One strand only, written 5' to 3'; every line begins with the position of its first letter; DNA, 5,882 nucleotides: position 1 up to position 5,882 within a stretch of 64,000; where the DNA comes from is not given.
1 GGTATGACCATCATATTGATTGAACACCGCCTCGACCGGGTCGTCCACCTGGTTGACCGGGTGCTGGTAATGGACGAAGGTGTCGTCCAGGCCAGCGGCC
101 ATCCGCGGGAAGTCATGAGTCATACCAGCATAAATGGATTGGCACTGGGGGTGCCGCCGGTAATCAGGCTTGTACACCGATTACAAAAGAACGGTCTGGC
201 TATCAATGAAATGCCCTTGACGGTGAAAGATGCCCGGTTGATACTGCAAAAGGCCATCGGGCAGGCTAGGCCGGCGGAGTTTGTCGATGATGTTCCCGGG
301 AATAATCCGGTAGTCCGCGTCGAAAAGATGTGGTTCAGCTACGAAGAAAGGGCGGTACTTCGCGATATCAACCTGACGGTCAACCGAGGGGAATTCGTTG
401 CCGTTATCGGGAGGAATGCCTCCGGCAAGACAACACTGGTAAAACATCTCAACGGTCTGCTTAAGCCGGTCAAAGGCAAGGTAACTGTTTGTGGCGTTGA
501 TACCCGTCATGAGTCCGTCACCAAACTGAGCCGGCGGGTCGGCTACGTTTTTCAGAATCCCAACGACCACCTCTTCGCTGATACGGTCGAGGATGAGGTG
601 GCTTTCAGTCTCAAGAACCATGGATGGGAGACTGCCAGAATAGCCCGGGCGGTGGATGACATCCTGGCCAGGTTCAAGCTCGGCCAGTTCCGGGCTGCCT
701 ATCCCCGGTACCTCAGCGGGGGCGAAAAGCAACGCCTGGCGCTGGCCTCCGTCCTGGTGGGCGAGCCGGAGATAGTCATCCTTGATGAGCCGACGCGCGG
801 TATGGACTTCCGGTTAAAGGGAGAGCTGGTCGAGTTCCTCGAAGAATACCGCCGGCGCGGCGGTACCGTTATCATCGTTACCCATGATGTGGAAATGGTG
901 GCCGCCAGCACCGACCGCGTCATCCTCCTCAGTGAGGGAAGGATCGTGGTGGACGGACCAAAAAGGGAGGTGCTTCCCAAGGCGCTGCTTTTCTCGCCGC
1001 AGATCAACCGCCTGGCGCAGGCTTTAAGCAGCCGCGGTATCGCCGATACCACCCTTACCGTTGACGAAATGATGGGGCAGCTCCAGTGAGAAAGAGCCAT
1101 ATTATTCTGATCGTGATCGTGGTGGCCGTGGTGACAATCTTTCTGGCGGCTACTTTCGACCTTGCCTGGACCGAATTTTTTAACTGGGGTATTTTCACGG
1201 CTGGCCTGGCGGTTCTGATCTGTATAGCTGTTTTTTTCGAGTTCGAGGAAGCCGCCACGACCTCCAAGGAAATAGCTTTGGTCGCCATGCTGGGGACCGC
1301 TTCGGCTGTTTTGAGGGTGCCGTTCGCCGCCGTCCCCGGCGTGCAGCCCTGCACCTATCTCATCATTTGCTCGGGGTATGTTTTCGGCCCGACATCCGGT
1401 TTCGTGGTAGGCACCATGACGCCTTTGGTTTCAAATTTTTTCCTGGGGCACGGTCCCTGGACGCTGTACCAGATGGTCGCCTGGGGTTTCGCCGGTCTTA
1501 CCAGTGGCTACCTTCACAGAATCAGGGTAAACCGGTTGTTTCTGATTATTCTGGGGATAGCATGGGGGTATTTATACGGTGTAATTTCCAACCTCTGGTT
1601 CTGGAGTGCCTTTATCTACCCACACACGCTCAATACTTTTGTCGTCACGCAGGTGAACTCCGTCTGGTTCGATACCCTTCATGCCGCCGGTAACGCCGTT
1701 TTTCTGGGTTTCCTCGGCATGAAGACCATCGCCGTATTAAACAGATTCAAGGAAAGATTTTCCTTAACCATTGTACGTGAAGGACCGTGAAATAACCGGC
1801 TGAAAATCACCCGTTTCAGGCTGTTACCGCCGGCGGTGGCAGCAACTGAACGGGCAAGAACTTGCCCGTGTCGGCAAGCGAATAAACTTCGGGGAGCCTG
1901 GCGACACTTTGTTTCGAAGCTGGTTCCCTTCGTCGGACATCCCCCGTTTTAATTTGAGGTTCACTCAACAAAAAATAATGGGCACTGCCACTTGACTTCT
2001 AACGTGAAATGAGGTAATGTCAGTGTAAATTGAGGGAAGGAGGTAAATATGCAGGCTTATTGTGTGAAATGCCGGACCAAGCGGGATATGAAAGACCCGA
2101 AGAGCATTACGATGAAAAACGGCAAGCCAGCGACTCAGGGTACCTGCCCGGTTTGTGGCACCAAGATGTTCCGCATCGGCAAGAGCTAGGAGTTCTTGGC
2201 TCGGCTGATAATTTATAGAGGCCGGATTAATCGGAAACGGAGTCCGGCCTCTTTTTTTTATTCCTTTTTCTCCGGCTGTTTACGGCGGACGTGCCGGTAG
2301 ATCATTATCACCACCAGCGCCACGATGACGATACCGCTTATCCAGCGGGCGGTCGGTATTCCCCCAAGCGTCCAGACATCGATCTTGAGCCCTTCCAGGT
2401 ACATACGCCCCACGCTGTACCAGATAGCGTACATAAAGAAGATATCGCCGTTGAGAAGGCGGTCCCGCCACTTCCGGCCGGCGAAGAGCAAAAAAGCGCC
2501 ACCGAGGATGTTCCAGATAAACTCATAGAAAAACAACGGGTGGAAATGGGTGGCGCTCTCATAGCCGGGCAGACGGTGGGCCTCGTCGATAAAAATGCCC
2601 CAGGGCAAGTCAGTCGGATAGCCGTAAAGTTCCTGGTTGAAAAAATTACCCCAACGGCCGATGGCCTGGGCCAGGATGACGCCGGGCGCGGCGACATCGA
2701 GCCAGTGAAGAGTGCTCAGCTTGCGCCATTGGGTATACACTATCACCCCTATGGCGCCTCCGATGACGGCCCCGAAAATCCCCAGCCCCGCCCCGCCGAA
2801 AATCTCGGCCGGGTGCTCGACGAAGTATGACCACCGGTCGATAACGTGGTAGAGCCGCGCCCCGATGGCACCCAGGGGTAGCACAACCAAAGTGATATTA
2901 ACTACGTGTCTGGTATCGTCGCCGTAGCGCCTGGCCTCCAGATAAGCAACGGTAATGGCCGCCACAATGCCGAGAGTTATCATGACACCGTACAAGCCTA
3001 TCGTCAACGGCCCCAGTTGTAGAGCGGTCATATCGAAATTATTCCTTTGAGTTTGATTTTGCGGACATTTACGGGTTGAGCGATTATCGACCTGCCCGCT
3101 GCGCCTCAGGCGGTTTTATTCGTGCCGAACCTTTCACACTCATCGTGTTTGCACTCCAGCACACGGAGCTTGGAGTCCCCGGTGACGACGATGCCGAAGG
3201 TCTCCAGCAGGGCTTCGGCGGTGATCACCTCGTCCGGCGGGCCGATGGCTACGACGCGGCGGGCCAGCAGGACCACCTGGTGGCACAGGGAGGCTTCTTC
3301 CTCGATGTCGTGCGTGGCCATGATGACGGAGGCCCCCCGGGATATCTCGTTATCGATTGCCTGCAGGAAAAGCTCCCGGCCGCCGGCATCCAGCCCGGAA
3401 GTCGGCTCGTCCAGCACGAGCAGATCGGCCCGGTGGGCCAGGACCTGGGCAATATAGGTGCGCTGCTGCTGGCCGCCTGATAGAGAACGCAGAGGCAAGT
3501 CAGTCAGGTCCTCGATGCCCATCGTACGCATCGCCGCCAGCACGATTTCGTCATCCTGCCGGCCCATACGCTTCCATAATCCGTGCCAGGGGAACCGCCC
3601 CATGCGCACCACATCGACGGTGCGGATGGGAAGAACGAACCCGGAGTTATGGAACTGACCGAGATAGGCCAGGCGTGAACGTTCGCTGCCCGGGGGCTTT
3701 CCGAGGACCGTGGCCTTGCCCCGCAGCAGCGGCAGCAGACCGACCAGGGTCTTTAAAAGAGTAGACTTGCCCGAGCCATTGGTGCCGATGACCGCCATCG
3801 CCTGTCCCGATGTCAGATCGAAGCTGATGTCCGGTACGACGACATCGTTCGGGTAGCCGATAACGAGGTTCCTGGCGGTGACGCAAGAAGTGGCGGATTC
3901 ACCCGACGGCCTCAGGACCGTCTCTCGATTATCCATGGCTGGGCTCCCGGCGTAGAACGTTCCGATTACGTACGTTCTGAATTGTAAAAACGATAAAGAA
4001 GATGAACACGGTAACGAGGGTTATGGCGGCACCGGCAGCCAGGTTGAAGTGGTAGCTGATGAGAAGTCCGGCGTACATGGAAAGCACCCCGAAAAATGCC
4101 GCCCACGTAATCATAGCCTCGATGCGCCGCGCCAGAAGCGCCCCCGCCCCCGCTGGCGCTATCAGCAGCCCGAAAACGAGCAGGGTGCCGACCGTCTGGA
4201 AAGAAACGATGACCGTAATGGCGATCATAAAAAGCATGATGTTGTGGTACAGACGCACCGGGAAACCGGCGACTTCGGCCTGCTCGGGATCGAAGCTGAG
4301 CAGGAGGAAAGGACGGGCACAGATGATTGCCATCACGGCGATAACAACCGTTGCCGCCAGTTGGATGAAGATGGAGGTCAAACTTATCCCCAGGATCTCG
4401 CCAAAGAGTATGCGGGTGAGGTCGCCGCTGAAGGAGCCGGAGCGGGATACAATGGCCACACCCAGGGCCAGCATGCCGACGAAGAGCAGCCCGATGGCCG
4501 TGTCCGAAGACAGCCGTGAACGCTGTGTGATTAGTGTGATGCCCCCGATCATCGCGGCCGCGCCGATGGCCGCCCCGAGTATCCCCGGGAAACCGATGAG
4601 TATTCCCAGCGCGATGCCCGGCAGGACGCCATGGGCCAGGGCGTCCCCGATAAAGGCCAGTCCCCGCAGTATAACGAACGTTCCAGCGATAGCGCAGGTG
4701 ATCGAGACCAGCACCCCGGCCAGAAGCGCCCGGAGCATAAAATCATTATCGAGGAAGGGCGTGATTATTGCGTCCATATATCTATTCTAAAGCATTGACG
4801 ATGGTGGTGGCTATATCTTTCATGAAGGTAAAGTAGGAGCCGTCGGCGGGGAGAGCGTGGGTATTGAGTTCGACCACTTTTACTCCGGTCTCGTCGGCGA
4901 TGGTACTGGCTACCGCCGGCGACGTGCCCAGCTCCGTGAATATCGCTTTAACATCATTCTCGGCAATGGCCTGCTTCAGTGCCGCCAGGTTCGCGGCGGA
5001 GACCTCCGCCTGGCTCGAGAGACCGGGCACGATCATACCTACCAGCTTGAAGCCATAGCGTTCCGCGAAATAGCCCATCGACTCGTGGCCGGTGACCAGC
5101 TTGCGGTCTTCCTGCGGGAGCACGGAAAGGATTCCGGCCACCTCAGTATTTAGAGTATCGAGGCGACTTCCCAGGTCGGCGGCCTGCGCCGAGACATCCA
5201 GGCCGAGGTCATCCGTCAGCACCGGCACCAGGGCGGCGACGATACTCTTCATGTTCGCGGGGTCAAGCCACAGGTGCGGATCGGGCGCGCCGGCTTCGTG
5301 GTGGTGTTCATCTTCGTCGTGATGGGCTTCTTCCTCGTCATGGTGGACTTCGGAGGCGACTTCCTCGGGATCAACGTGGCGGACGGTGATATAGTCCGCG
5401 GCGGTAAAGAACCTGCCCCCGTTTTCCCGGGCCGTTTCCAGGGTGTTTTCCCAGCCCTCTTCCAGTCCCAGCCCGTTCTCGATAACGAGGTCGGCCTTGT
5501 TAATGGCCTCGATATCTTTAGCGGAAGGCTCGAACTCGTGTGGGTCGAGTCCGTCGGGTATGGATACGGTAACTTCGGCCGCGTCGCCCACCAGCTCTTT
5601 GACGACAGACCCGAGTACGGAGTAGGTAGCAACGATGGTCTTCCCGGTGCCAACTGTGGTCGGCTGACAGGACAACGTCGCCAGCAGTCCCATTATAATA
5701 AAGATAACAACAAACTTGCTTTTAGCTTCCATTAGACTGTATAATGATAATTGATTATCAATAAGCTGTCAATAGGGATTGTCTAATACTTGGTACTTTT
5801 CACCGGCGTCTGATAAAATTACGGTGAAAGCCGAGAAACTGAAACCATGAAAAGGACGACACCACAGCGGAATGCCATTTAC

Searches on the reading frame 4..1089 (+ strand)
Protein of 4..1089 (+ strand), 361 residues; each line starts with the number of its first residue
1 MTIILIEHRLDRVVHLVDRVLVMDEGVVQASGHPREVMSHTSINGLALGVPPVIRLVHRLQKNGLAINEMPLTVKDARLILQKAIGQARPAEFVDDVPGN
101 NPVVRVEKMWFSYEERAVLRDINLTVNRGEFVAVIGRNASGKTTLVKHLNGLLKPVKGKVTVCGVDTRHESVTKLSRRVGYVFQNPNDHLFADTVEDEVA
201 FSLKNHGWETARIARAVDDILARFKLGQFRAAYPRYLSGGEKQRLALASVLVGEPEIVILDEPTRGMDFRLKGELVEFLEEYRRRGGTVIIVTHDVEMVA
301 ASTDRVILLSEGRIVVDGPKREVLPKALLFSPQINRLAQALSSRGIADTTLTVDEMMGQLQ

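Call 66: search_protein_families(library=pfam, max_evalue=0.00001, proteins=[window:4-1089:+])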
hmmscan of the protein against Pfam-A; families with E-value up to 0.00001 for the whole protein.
window:4-1089:+ (361 aa): 3 families
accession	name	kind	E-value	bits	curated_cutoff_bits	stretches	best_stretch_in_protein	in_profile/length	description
PF00005.33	ABC_tran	-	4.3e-32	112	25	1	119-264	1-136/137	ABC transporter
PF13304.12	AAA_21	-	1.4e-13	52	27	1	236-299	237-303/304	AAA domain, putative AbiEii toxin, Type IV TA system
PF02463.25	SMC_N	-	1.5e-06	28.3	40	1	130-305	25-207/220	RecF/RecN/SMC N terminal domain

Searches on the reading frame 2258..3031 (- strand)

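Call 66: search_protein_families(library=pfam, max_evalue=0.00001, proteins=[window:2258-3031:-])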
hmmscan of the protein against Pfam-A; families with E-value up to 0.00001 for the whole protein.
window:2258-3031:- (257 aa): 1 family
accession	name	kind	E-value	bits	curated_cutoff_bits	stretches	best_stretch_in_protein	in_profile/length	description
PF01790.23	LGT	-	6.6e-63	212.7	24.9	1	3-245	3-240/240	Prolipoprotein diacylglyceryl transferase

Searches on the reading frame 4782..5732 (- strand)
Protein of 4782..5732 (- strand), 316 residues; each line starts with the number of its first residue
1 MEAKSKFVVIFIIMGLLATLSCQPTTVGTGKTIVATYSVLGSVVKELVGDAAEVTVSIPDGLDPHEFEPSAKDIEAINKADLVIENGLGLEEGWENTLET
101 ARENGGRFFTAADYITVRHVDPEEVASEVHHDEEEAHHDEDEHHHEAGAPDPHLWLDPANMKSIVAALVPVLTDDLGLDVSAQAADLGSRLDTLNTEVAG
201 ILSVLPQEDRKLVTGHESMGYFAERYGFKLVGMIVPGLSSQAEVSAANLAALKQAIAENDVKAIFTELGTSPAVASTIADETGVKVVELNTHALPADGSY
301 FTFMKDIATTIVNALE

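Call 66: search_protein_families(library=pfam, max_evalue=0.00001, proteins=[window:4782-5732:-])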
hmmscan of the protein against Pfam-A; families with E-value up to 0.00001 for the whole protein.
window:4782-5732:- (316 aa): 1 family
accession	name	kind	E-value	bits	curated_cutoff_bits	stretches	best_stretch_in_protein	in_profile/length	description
PF01297.22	ZnuA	-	1.1e-63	215.6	29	1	33-314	1-263/263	Zinc-uptake complex component A periplasmic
